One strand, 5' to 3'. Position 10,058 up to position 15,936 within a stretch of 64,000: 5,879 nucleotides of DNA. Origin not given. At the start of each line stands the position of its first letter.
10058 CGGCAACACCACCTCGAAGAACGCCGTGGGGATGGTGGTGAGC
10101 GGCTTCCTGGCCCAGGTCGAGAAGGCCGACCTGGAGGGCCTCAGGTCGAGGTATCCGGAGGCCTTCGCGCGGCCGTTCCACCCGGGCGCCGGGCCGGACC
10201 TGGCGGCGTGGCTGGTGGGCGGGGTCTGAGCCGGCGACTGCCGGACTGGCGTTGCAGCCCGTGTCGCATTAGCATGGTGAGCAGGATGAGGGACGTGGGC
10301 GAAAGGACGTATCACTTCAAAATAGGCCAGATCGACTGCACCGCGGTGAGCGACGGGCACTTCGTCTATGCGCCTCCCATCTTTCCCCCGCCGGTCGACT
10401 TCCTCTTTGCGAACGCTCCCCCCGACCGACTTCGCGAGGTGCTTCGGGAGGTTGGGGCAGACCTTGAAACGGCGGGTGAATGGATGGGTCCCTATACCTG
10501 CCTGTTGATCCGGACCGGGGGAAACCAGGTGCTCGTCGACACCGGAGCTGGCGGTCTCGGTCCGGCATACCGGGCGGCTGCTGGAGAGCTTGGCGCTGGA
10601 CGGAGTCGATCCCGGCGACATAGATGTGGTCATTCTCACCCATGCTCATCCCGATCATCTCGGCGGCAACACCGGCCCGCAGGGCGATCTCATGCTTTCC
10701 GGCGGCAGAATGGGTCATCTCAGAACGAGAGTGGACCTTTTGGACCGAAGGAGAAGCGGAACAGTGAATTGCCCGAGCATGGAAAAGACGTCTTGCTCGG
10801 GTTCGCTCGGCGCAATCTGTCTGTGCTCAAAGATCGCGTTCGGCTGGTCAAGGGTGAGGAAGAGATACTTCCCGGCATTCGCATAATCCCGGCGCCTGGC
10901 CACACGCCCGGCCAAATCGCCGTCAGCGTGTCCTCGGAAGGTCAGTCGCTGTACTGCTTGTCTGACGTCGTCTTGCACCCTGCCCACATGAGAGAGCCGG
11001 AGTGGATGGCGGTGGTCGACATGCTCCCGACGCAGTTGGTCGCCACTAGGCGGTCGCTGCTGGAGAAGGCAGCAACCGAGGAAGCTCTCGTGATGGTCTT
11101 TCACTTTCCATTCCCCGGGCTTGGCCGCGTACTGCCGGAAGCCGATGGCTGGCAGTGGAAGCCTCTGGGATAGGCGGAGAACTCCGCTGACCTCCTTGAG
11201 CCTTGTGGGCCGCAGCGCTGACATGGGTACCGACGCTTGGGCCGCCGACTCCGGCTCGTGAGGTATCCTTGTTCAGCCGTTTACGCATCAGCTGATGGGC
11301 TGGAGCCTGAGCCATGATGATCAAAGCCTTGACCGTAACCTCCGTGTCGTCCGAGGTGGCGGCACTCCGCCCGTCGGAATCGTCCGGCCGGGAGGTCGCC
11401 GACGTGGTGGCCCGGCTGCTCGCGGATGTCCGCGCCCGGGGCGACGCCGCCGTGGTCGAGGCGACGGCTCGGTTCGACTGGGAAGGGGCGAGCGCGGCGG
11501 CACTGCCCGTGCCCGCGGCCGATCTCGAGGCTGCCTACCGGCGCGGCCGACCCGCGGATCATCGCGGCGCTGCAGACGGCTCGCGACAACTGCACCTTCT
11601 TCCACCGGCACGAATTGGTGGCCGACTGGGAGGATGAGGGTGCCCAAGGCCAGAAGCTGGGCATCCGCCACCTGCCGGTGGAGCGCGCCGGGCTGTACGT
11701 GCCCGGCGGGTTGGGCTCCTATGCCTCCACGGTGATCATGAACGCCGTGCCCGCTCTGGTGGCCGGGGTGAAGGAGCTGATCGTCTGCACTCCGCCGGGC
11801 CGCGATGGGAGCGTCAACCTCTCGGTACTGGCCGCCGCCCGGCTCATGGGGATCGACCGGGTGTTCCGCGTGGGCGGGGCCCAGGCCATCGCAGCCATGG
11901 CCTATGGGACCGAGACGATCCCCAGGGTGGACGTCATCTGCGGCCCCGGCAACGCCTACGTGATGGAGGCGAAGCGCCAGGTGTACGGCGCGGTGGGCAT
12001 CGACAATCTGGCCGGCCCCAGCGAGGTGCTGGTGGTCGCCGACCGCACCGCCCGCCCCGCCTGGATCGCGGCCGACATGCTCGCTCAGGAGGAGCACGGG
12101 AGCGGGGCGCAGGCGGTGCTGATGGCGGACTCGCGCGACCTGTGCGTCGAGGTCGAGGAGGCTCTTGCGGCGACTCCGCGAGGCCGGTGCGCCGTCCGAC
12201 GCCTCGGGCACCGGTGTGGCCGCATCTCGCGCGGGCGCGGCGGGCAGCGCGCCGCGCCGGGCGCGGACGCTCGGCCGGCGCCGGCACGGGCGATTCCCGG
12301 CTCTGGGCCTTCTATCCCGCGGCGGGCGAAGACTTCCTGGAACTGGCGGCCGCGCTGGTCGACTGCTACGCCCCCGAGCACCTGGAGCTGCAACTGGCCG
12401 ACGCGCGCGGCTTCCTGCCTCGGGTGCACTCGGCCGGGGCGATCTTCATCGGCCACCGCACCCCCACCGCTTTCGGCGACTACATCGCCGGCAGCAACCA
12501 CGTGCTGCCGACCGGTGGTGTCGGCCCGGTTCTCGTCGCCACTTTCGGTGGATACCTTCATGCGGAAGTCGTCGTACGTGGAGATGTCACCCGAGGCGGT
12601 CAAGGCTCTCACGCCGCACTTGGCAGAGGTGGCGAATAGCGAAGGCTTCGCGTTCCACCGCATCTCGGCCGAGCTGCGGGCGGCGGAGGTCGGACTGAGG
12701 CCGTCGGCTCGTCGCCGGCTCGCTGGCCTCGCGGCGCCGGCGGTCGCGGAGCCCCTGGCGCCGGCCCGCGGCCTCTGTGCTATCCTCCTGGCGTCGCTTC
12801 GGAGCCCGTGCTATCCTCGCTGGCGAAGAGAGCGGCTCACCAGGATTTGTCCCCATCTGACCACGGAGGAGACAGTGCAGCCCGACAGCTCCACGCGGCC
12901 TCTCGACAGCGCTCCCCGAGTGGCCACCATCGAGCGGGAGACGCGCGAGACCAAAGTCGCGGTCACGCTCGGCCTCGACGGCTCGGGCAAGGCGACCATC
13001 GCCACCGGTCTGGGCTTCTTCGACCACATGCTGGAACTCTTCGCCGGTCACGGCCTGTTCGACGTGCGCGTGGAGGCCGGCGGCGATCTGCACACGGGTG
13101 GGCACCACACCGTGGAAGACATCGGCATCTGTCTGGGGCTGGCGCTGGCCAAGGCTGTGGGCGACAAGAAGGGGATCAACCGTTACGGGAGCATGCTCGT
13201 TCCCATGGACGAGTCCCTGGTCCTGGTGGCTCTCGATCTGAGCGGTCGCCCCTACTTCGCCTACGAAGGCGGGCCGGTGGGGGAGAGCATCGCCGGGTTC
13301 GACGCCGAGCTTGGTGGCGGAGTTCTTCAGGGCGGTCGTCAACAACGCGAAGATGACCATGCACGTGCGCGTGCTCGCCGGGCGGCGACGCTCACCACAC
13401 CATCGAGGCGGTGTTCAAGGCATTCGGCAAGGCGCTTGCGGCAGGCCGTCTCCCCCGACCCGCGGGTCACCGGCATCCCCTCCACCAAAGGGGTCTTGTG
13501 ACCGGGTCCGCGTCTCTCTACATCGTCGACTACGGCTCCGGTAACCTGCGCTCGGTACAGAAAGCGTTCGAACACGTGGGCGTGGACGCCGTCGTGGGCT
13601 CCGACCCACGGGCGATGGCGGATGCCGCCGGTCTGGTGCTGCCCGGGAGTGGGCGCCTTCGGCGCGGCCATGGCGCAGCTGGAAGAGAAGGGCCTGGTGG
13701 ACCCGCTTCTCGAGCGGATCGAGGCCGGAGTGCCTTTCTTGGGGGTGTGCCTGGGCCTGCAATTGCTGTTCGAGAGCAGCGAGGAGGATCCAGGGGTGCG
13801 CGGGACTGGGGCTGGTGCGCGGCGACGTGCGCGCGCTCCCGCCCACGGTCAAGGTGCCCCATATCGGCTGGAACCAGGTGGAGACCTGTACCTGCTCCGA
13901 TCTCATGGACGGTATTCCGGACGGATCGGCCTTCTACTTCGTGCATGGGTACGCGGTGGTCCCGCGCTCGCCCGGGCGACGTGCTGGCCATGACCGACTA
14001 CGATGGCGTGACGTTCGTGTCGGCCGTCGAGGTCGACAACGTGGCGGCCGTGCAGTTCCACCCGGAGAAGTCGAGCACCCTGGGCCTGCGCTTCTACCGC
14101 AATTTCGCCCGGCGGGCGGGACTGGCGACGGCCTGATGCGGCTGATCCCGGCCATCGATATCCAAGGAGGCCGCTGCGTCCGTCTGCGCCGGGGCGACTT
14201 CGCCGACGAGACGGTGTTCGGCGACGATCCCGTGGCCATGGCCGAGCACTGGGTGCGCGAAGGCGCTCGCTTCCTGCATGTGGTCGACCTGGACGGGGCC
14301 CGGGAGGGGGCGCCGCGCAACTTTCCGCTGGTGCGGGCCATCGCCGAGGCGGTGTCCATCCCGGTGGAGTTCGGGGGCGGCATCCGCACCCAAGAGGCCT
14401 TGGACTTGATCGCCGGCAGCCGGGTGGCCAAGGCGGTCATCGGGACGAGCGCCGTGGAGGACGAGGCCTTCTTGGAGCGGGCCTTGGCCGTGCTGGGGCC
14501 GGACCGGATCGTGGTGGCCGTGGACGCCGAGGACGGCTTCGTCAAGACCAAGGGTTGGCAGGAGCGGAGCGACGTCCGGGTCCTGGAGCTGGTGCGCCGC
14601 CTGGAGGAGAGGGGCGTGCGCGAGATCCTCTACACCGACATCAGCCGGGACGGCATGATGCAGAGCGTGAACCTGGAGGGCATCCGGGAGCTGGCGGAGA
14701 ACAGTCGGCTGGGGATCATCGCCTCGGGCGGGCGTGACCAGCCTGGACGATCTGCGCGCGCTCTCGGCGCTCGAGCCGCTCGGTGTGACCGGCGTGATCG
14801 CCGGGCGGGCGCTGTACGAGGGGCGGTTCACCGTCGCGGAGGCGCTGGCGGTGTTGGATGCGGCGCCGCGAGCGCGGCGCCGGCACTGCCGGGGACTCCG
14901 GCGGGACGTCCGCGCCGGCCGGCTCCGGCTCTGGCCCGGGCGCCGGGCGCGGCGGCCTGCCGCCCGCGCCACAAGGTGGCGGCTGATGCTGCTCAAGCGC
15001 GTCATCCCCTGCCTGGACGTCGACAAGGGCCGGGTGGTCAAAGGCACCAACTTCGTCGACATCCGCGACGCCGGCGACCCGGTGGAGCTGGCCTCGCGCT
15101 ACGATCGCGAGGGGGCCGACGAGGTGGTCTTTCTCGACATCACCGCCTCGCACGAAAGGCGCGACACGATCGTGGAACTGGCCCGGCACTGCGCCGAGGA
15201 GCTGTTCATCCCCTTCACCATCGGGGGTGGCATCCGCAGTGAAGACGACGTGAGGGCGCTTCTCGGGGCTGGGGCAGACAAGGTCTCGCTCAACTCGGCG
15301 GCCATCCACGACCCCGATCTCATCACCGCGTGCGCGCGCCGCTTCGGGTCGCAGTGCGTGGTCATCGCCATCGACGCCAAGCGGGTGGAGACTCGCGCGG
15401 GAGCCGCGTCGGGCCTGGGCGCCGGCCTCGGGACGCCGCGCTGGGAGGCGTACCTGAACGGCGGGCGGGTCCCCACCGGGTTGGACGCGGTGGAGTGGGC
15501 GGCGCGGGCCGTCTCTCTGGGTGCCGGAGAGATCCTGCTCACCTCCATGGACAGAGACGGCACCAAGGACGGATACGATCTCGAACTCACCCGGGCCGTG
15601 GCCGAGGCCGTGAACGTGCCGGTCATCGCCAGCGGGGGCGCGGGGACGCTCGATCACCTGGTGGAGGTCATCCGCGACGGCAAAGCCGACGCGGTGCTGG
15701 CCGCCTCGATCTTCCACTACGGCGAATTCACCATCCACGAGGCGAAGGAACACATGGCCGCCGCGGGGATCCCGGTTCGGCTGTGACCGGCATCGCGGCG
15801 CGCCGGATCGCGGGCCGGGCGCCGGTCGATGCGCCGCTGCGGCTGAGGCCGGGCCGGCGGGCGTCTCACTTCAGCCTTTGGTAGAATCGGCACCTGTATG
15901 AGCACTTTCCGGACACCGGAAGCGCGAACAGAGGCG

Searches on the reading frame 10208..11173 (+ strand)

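Call 44: search_protein_families(library=pfam, proteins=[window:10208-11173:+], max_evalue=0.0001)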
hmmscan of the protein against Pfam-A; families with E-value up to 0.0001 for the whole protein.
window:10208-11173:+ (321 aa): 1 family
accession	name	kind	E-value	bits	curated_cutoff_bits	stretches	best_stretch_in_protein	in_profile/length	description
PF00753.33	Lactamase_B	-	7.2e-06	26.5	22.7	0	189-297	79-193/196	Metallo-beta-lactamase superfamily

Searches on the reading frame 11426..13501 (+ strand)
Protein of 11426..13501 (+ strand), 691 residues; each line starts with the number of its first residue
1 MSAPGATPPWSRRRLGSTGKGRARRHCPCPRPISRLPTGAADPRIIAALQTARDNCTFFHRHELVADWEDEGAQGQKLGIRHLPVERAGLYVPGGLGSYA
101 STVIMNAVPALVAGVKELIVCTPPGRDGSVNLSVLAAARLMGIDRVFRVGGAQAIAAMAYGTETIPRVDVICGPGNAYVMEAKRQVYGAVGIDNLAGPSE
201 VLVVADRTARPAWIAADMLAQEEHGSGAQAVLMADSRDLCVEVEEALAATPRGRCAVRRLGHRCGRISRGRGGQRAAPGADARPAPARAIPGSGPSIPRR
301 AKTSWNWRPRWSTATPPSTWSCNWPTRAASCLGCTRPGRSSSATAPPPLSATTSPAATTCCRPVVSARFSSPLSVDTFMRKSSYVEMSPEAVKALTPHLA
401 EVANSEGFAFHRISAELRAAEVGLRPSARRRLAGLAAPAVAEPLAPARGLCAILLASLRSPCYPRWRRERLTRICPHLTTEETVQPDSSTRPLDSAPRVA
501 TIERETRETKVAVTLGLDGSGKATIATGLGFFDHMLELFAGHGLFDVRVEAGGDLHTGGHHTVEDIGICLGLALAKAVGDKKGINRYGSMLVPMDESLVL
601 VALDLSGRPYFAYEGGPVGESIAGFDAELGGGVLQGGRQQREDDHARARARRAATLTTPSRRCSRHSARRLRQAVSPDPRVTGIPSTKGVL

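Call 42: search_protein_families(library=pfam, proteins=[window:11426-13501:+], max_evalue=0.00001)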
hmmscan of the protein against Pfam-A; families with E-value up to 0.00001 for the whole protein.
window:11426-13501:+ (691 aa): 2 families
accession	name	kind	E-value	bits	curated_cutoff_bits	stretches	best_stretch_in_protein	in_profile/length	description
PF00815.25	Histidinol_dh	-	8.5e-97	325.2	27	2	41-249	62-270/411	Histidinol dehydrogenase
PF00475.24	IGPD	-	1.5e-39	135.8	27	1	527-629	1-103/144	Imidazoleglycerol-phosphate dehydratase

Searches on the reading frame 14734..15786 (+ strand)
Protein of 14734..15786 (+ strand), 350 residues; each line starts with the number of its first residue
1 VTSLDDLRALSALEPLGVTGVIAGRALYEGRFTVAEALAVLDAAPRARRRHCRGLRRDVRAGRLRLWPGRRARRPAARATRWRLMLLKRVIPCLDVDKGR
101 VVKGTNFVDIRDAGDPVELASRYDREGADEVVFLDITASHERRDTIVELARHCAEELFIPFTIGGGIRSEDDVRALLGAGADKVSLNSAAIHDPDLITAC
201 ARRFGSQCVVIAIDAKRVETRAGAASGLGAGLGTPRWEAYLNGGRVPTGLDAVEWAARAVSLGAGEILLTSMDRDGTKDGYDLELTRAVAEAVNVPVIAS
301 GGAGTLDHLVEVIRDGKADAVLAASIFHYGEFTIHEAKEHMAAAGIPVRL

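Call 42: search_protein_families(library=pfam, proteins=[window:14734-15786:+], max_evalue=0.00001)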
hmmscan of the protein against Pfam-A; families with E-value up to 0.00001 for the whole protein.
window:14734-15786:+ (350 aa): 2 families
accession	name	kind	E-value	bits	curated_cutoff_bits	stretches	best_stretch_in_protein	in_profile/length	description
PF00977.27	His_biosynth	-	2.2e-86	289.5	23.6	1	89-333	1-228/228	Histidine biosynthesis protein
PF02581.23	TMP-TENI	-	4.9e-06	26.5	27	0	120-189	108-179/180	Thiamine monophosphate synthase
